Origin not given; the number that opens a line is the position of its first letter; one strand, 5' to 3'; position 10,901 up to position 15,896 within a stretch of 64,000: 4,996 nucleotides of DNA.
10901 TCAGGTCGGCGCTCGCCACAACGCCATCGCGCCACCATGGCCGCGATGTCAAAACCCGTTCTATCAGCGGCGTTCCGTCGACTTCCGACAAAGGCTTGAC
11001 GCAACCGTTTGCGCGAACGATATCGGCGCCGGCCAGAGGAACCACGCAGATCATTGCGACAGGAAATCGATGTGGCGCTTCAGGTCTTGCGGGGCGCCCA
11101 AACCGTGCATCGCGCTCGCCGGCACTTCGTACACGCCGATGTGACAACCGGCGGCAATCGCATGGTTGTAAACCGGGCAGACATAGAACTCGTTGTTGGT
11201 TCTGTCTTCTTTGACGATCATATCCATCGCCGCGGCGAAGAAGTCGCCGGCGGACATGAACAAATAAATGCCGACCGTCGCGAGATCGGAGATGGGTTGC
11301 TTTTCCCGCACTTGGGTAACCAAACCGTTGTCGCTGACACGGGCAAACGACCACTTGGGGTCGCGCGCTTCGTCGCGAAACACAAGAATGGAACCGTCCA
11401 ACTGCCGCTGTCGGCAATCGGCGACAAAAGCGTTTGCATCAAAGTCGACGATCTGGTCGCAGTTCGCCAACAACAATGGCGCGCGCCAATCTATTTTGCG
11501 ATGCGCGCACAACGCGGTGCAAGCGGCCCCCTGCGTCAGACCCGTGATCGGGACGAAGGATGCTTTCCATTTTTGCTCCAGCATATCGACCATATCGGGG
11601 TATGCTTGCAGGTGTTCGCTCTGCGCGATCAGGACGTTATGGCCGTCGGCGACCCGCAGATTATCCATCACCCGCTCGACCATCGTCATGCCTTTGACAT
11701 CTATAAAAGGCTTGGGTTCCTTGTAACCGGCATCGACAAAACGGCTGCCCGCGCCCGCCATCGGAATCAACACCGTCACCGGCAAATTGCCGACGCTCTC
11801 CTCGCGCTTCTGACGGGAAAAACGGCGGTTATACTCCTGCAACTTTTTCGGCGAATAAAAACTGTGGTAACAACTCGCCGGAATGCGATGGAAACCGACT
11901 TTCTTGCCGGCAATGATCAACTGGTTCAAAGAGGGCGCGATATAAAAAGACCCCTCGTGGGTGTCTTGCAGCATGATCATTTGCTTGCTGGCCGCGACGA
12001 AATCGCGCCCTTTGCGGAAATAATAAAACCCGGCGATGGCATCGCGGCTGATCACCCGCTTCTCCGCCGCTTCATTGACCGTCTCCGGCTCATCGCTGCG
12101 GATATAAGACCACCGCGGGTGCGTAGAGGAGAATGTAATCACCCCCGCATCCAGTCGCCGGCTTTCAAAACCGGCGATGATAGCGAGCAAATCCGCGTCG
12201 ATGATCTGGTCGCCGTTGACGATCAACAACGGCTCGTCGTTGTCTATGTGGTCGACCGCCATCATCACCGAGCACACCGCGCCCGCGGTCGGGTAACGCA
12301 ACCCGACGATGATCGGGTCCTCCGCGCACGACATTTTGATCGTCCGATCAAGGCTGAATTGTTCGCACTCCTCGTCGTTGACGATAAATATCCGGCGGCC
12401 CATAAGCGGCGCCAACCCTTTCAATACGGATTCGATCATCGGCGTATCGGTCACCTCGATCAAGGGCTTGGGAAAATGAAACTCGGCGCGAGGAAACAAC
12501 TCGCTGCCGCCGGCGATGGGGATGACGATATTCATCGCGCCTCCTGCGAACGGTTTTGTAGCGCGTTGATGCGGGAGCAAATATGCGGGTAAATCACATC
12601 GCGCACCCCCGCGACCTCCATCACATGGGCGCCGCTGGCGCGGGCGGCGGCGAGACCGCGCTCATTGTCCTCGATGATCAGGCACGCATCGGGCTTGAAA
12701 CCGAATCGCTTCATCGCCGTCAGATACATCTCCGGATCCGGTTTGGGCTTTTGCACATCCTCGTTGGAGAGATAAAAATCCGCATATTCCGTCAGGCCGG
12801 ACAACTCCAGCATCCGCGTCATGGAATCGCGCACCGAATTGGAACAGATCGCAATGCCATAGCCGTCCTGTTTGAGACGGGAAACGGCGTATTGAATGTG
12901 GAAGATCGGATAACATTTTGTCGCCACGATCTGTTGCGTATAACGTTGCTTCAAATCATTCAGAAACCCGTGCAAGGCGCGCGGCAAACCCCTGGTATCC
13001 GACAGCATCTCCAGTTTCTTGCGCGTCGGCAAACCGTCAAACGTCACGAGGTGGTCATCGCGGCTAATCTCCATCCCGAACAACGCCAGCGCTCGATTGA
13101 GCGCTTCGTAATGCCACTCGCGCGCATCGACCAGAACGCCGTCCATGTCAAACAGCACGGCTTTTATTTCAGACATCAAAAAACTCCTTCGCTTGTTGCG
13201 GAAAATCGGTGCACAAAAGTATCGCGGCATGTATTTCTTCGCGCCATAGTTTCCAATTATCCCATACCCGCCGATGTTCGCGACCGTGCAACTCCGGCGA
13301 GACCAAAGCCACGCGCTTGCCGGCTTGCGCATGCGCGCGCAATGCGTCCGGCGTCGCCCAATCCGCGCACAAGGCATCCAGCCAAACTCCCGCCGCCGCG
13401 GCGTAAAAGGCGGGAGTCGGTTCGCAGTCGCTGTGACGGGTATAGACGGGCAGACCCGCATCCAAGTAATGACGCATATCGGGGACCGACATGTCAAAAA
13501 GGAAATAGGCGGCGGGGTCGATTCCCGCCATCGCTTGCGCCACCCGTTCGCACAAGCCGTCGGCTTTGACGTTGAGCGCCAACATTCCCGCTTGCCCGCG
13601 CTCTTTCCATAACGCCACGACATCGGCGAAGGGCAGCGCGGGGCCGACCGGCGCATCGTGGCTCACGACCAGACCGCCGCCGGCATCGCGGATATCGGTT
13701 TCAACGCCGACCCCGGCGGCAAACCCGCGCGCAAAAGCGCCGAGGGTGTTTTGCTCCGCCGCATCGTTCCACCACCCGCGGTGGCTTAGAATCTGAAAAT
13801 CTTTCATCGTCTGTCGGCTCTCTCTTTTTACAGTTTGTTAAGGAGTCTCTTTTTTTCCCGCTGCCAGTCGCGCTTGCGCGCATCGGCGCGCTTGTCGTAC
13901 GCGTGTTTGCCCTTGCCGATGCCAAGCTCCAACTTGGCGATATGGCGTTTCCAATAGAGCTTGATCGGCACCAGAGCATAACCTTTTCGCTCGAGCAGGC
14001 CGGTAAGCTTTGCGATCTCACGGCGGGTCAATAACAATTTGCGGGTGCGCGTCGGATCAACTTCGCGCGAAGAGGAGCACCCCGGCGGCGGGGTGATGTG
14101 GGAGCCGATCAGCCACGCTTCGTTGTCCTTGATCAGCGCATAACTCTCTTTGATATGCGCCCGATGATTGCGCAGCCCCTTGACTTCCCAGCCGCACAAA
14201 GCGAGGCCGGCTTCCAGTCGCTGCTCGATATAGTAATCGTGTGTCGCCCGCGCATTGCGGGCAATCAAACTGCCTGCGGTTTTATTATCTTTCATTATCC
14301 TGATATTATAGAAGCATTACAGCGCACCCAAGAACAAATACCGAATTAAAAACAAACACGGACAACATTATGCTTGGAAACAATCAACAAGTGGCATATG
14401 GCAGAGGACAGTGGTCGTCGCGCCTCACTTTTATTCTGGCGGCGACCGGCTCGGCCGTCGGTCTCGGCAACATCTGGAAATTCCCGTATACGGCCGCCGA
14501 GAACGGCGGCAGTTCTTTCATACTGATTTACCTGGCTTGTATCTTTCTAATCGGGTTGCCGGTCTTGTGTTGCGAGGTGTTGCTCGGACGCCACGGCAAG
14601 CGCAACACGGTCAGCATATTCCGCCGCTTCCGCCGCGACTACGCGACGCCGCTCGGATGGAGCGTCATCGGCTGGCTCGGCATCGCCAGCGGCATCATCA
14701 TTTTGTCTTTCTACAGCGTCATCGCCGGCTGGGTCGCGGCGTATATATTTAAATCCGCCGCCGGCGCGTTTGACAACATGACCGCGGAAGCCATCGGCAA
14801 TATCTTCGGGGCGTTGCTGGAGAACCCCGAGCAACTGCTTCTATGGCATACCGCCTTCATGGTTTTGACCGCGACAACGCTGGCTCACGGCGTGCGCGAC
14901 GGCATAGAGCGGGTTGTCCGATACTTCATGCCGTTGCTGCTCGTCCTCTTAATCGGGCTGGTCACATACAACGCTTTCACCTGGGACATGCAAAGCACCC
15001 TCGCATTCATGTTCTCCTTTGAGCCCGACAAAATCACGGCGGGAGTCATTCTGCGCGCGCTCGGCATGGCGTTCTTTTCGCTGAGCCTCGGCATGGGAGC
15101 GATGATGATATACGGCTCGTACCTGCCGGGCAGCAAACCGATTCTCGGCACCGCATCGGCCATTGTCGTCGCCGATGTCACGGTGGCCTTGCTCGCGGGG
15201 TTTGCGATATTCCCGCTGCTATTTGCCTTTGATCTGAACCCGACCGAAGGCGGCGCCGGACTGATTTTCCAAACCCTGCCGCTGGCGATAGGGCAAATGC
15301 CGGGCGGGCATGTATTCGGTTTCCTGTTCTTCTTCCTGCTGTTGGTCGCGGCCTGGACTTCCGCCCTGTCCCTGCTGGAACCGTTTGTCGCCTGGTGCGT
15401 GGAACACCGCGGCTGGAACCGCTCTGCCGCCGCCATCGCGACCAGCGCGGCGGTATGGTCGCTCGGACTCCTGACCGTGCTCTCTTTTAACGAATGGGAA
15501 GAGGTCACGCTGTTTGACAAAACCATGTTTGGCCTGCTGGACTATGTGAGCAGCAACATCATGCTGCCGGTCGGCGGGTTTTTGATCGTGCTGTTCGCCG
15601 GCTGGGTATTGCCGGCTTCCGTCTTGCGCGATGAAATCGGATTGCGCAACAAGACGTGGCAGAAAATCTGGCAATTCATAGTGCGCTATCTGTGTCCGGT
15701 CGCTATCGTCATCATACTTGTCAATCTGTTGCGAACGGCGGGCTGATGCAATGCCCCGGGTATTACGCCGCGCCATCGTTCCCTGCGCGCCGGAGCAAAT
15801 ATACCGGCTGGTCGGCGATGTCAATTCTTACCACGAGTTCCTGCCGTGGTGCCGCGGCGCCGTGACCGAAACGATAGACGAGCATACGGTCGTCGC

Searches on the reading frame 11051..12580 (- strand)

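Call 33: search_protein_families(library=pfam, proteins=[window:11051-12580:-], max_evalue=0.001)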
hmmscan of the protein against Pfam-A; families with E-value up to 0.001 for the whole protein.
window:11051-12580:- (509 aa): 3 families
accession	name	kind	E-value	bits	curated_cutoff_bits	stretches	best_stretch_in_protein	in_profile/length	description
PF00483.29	NTP_transferase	-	7.5e-17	62.2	21.2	2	35-191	19-183/245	Nucleotidyl transferase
PF12804.13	NTP_transf_3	-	2.4e-15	57.5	27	2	271-406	2-126/160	MobA-like NTP transferase domain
PF01128.25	IspD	-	0.00026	21.2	27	0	268-310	1-40/221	2-C-methyl-D-erythritol 4-phosphate cytidylyltransferase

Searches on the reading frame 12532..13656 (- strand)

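Call 33: search_protein_families(library=pfam, proteins=[window:12532-13656:-], max_evalue=0.001)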
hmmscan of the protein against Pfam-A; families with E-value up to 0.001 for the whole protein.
window:12532-13656:- (374 aa): 3 families
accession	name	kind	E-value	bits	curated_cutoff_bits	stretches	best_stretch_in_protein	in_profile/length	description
PF13419.12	HAD_2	-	3.2e-35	122.3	23.8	1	167-346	1-176/178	Haloacid dehalogenase-like hydrolase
PF00702.32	Hydrolase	-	7.7e-27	95.4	26.4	1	164-342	1-191/191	haloacid dehalogenase-like hydrolase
PF13242.12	Hydrolase_like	-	7.9e-05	22.9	22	1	305-348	4-48/75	HAD-hyrolase-like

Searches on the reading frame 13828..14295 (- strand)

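Call 33: search_protein_families(library=pfam, proteins=[window:13828-14295:-], max_evalue=0.001)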
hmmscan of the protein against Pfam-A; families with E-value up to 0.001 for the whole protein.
window:13828-14295:- (155 aa): 1 family
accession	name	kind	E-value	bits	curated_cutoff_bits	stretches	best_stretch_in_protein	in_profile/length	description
PF01668.23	SmpB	-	5.8e-51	172.6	27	1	11-153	1-142/143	SmpB protein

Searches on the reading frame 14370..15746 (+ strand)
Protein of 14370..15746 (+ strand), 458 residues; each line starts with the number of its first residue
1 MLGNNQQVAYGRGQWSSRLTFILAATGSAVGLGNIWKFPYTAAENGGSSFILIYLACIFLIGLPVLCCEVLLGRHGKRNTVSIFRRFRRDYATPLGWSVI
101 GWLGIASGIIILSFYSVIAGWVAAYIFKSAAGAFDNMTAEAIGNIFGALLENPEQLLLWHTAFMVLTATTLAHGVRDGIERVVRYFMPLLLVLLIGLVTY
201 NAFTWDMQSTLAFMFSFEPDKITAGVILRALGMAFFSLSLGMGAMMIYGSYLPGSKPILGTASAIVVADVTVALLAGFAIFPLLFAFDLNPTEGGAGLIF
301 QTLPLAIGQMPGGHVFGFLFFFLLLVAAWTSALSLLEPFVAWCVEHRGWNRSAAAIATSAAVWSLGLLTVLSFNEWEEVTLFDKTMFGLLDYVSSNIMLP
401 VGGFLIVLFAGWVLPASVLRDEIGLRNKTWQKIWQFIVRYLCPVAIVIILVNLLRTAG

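Call 33: search_protein_families(library=pfam, proteins=[window:14370-15746:+], max_evalue=0.001)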
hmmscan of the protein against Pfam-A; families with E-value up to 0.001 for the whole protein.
window:14370-15746:+ (458 aa): 1 family
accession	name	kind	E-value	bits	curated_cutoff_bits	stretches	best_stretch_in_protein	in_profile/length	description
PF00209.24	SNF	-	7.9e-40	137.5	27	2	12-131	1-114/524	Sodium:neurotransmitter symporter family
